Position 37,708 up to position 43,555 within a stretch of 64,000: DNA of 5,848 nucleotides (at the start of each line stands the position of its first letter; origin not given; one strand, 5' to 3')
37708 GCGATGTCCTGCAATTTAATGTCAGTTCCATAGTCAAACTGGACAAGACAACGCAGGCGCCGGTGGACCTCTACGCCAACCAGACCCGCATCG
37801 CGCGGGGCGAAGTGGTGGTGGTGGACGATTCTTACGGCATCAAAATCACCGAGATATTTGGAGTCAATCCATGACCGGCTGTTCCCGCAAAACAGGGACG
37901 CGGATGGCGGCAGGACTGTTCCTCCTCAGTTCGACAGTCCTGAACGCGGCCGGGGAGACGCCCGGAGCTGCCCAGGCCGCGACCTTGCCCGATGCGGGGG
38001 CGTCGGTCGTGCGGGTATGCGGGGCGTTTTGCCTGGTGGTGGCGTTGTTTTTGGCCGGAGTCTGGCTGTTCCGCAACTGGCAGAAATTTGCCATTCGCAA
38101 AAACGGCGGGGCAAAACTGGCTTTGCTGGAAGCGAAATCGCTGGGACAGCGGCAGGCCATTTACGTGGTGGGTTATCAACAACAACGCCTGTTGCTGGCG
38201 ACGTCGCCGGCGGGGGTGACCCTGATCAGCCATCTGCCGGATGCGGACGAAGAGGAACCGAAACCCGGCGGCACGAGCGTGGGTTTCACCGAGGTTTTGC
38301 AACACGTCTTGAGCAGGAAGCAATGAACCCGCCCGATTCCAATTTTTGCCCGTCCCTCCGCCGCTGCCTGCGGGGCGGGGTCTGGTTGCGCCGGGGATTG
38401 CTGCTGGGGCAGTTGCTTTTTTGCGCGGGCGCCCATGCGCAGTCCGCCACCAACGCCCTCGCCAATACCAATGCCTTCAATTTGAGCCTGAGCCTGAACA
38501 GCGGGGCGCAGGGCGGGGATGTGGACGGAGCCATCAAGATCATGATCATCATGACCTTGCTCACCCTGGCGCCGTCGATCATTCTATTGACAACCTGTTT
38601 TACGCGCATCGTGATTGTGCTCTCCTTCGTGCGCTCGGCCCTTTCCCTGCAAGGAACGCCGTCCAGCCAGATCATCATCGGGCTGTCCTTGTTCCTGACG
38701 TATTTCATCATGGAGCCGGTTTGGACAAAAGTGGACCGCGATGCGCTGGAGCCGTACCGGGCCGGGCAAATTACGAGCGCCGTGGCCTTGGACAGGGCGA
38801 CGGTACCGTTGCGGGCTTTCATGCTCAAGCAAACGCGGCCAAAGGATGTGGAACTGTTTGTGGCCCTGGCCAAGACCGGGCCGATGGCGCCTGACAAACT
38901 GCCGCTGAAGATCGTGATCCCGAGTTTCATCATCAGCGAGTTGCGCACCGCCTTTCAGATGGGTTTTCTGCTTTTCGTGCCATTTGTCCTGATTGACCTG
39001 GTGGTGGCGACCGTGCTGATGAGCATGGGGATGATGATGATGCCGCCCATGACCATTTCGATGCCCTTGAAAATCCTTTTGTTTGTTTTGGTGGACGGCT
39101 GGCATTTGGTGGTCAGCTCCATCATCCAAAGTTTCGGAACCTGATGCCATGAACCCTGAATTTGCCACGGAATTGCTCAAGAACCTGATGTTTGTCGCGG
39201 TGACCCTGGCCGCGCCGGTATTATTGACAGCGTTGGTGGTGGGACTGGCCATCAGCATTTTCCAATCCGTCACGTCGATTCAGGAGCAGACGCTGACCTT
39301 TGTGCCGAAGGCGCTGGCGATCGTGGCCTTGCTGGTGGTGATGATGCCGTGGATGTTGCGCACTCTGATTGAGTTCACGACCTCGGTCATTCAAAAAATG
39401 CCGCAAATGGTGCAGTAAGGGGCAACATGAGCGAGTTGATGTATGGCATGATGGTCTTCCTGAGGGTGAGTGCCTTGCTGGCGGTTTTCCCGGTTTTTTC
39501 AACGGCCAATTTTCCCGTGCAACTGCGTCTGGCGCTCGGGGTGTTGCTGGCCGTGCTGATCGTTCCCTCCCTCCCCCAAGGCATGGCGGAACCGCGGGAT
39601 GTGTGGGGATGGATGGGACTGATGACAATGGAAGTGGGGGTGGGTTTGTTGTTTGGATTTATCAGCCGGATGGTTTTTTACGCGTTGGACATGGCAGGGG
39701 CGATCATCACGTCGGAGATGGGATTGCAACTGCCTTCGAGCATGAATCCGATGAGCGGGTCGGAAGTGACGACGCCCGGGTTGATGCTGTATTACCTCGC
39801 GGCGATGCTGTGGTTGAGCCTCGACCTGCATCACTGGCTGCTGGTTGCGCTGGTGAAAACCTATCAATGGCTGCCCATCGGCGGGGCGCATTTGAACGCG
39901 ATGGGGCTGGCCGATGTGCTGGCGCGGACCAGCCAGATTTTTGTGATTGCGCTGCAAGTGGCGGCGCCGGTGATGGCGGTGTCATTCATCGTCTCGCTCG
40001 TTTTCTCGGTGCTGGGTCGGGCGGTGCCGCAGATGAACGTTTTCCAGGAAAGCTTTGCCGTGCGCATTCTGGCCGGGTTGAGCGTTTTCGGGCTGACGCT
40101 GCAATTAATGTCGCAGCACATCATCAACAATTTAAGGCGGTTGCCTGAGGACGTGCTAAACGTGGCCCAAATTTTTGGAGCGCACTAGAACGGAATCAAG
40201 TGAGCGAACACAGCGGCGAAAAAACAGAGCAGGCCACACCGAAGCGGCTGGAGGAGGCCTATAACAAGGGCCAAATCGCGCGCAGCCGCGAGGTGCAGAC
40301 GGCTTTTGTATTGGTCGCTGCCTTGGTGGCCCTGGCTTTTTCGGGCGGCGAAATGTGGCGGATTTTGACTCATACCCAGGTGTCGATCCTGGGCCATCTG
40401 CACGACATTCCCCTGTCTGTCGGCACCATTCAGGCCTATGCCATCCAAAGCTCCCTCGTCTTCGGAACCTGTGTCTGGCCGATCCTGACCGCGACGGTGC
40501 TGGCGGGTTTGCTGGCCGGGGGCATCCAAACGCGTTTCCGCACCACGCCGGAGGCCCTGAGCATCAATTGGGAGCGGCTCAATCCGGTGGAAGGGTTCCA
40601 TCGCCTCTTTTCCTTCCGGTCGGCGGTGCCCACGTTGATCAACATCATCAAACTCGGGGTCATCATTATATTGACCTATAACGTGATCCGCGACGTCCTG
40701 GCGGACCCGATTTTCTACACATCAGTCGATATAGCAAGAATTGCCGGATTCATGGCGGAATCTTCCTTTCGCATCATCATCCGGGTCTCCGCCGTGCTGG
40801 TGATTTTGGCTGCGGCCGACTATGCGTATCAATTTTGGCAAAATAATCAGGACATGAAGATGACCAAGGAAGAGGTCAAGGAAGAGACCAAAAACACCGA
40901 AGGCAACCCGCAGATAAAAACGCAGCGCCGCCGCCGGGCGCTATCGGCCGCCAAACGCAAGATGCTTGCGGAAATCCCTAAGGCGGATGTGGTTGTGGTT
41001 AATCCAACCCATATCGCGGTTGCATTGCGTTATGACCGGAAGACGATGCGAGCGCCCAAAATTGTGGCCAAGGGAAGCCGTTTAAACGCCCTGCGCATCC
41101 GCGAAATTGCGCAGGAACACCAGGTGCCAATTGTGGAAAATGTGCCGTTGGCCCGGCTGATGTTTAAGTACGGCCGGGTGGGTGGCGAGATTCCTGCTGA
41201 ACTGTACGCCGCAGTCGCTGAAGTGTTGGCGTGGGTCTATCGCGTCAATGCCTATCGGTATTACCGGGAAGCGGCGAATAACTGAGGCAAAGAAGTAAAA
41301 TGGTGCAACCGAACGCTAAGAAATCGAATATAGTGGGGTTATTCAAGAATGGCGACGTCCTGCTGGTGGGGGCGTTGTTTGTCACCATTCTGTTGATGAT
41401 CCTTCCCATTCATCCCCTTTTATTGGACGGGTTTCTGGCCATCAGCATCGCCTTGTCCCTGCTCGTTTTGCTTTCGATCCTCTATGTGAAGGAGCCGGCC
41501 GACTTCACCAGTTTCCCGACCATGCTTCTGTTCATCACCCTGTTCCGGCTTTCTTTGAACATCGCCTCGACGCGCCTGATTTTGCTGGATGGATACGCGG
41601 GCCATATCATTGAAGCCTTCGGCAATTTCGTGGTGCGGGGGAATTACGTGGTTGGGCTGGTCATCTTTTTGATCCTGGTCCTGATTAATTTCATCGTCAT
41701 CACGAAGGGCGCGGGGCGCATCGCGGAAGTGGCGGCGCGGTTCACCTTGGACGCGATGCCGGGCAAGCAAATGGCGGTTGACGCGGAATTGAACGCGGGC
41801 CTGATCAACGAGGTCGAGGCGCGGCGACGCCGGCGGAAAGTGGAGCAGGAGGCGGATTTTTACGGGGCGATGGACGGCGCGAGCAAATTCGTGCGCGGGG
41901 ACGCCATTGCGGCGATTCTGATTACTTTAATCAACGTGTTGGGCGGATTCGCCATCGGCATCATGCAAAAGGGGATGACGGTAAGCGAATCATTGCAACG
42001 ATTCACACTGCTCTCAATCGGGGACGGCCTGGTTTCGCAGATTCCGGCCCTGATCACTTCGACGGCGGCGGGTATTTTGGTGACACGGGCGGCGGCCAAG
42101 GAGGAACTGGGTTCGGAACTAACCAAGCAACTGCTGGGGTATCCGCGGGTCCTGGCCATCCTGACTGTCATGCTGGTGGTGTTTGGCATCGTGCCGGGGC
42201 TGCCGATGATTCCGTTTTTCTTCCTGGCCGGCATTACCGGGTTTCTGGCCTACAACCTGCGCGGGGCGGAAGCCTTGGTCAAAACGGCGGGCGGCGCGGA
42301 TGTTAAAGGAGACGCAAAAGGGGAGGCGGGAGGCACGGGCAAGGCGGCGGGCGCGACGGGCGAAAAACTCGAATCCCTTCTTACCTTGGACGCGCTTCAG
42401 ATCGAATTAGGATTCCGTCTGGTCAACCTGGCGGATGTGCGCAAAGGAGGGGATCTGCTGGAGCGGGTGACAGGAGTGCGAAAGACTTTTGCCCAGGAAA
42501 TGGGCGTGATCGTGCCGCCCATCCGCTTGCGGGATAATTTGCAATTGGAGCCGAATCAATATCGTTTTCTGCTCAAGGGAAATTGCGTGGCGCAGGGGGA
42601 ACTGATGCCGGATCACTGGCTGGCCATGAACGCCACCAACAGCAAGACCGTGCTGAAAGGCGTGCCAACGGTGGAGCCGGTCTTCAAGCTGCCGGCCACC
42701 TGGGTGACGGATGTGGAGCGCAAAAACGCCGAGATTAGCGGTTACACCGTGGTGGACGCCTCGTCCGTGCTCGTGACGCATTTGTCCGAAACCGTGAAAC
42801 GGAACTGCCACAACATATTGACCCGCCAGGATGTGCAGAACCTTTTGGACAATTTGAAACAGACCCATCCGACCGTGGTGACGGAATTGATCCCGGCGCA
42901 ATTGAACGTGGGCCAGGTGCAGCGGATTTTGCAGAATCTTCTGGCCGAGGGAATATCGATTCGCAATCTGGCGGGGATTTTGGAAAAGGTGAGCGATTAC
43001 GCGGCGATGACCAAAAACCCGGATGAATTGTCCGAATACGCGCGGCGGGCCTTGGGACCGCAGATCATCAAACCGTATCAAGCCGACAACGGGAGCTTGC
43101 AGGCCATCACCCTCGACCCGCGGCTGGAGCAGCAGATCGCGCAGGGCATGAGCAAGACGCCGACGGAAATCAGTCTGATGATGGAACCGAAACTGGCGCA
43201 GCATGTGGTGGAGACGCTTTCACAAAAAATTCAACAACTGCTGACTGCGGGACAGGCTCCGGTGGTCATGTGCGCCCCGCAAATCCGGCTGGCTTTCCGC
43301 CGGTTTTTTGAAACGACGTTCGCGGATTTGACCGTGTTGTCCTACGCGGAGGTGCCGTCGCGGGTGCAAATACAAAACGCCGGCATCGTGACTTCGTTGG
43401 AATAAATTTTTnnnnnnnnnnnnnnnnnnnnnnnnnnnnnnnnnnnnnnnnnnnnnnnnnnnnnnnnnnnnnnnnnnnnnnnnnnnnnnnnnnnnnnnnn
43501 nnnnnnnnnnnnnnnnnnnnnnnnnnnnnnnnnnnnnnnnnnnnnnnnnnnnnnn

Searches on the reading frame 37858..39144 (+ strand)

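Call 34: search_protein_families(library=pfam, proteins=[window:37858-39144:+])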
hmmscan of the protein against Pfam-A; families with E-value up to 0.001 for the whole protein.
window:37858-39144:+ (428 aa): 1 family
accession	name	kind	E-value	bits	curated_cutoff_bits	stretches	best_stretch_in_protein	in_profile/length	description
PF00813.25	FliP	-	2.2e-76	256.5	26.9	1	231-421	1-190/191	FliP family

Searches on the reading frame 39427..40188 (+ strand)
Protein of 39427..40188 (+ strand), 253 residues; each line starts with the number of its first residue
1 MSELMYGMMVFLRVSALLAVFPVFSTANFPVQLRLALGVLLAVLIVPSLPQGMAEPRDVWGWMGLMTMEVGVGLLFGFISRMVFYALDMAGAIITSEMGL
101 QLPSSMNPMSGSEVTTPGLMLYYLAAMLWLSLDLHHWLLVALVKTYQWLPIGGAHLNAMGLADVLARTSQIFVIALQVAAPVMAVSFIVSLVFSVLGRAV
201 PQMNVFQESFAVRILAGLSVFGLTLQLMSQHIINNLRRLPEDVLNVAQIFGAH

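Call 34: search_protein_families(library=pfam, proteins=[window:39427-40188:+])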
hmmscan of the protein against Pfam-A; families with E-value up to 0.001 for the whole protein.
window:39427-40188:+ (253 aa): 2 families
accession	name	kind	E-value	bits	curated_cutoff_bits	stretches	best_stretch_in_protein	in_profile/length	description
PF01311.25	Bac_export_1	-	3e-55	187.7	27.8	1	7-236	4-227/230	Bacterial export proteins, family 1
PF01313.24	Bac_export_3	-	0.00095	19.5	25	1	164-234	2-71/74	Bacterial export proteins, family 3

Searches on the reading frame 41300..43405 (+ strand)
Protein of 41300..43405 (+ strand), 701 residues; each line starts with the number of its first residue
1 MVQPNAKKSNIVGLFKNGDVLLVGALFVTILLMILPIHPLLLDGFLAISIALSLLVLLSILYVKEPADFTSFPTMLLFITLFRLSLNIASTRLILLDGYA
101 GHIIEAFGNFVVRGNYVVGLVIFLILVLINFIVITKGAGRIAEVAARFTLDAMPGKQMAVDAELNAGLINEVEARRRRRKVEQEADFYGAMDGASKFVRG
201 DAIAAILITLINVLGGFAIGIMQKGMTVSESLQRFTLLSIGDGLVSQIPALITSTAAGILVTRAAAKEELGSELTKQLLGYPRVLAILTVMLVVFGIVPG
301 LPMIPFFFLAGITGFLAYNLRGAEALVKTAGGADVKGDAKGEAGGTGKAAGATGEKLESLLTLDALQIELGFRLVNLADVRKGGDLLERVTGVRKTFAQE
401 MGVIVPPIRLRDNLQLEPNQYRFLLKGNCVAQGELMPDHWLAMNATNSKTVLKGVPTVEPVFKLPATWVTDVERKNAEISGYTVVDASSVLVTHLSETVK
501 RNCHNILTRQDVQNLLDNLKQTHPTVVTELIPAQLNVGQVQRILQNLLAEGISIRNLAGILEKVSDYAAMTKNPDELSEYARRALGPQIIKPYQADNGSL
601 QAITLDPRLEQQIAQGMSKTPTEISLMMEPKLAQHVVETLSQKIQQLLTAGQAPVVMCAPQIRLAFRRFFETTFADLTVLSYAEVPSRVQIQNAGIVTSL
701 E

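Call 34: search_protein_families(library=pfam, proteins=[window:41300-43405:+])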
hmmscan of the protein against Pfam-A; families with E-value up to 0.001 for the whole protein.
window:41300-43405:+ (701 aa): 1 family
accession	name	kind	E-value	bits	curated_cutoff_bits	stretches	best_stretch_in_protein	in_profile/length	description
PF00771.25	FHIPEP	-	3.7e-265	882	29.1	1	30-689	2-656/657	FHIPEP family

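Call 52: find_homologous_proteins(query=window:41300-43402:+, max_evalue=1e-50)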
Query window:41300-43402:+ (701 aa): 8000 proteins with E <= 1e-50 among 8000 candidates; the best 120 are listed.
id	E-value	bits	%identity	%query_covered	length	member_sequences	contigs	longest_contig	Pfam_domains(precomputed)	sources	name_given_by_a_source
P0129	0.0e+0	1504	100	100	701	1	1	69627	PF00771.26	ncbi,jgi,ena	-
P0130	0.0e+0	1480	100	98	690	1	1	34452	PF00771.26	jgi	jgi:flagellar biosynthesis protein FlhA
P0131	0.0e+0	1479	100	98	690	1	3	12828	PF00771.26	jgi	jgi:flagellar biosynthesis protein FlhA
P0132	0.0e+0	1368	90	100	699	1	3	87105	PF00771.26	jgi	jgi:flagellar biosynthesis protein FlhA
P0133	0.0e+0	1367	90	100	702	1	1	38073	PF00771.26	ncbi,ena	-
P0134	0.0e+0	1362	90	100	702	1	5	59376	PF00771.26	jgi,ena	jgi:flagellar biosynthesis protein FlhA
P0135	0.0e+0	1356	89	100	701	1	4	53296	PF00771.26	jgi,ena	jgi:flagellar biosynthesis protein FlhA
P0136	0.0e+0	1353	89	100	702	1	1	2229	PF00771.26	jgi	jgi:flagellar biosynthesis protein FlhA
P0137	0.0e+0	1352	89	100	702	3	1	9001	PF00771.26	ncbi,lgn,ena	-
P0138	0.0e+0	1350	89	100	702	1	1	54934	PF00771.26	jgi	jgi:flagellar biosynthesis protein FlhA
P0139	0.0e+0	1350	89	100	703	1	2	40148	PF00771.26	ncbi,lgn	ncbi:MAG: flagellar biosynthesis protein FlhA [Limisphaerales bacterium]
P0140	0.0e+0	1349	89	100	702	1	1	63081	PF00771.26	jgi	jgi:flagellar biosynthesis protein FlhA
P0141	0.0e+0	1349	89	100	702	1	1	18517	PF00771.26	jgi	jgi:flagellar biosynthesis protein FlhA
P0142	0.0e+0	1348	89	100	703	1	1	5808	PF00771.26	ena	-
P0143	0.0e+0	1348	89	100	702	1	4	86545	PF00771.26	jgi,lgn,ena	jgi:flagellar biosynthesis protein FlhA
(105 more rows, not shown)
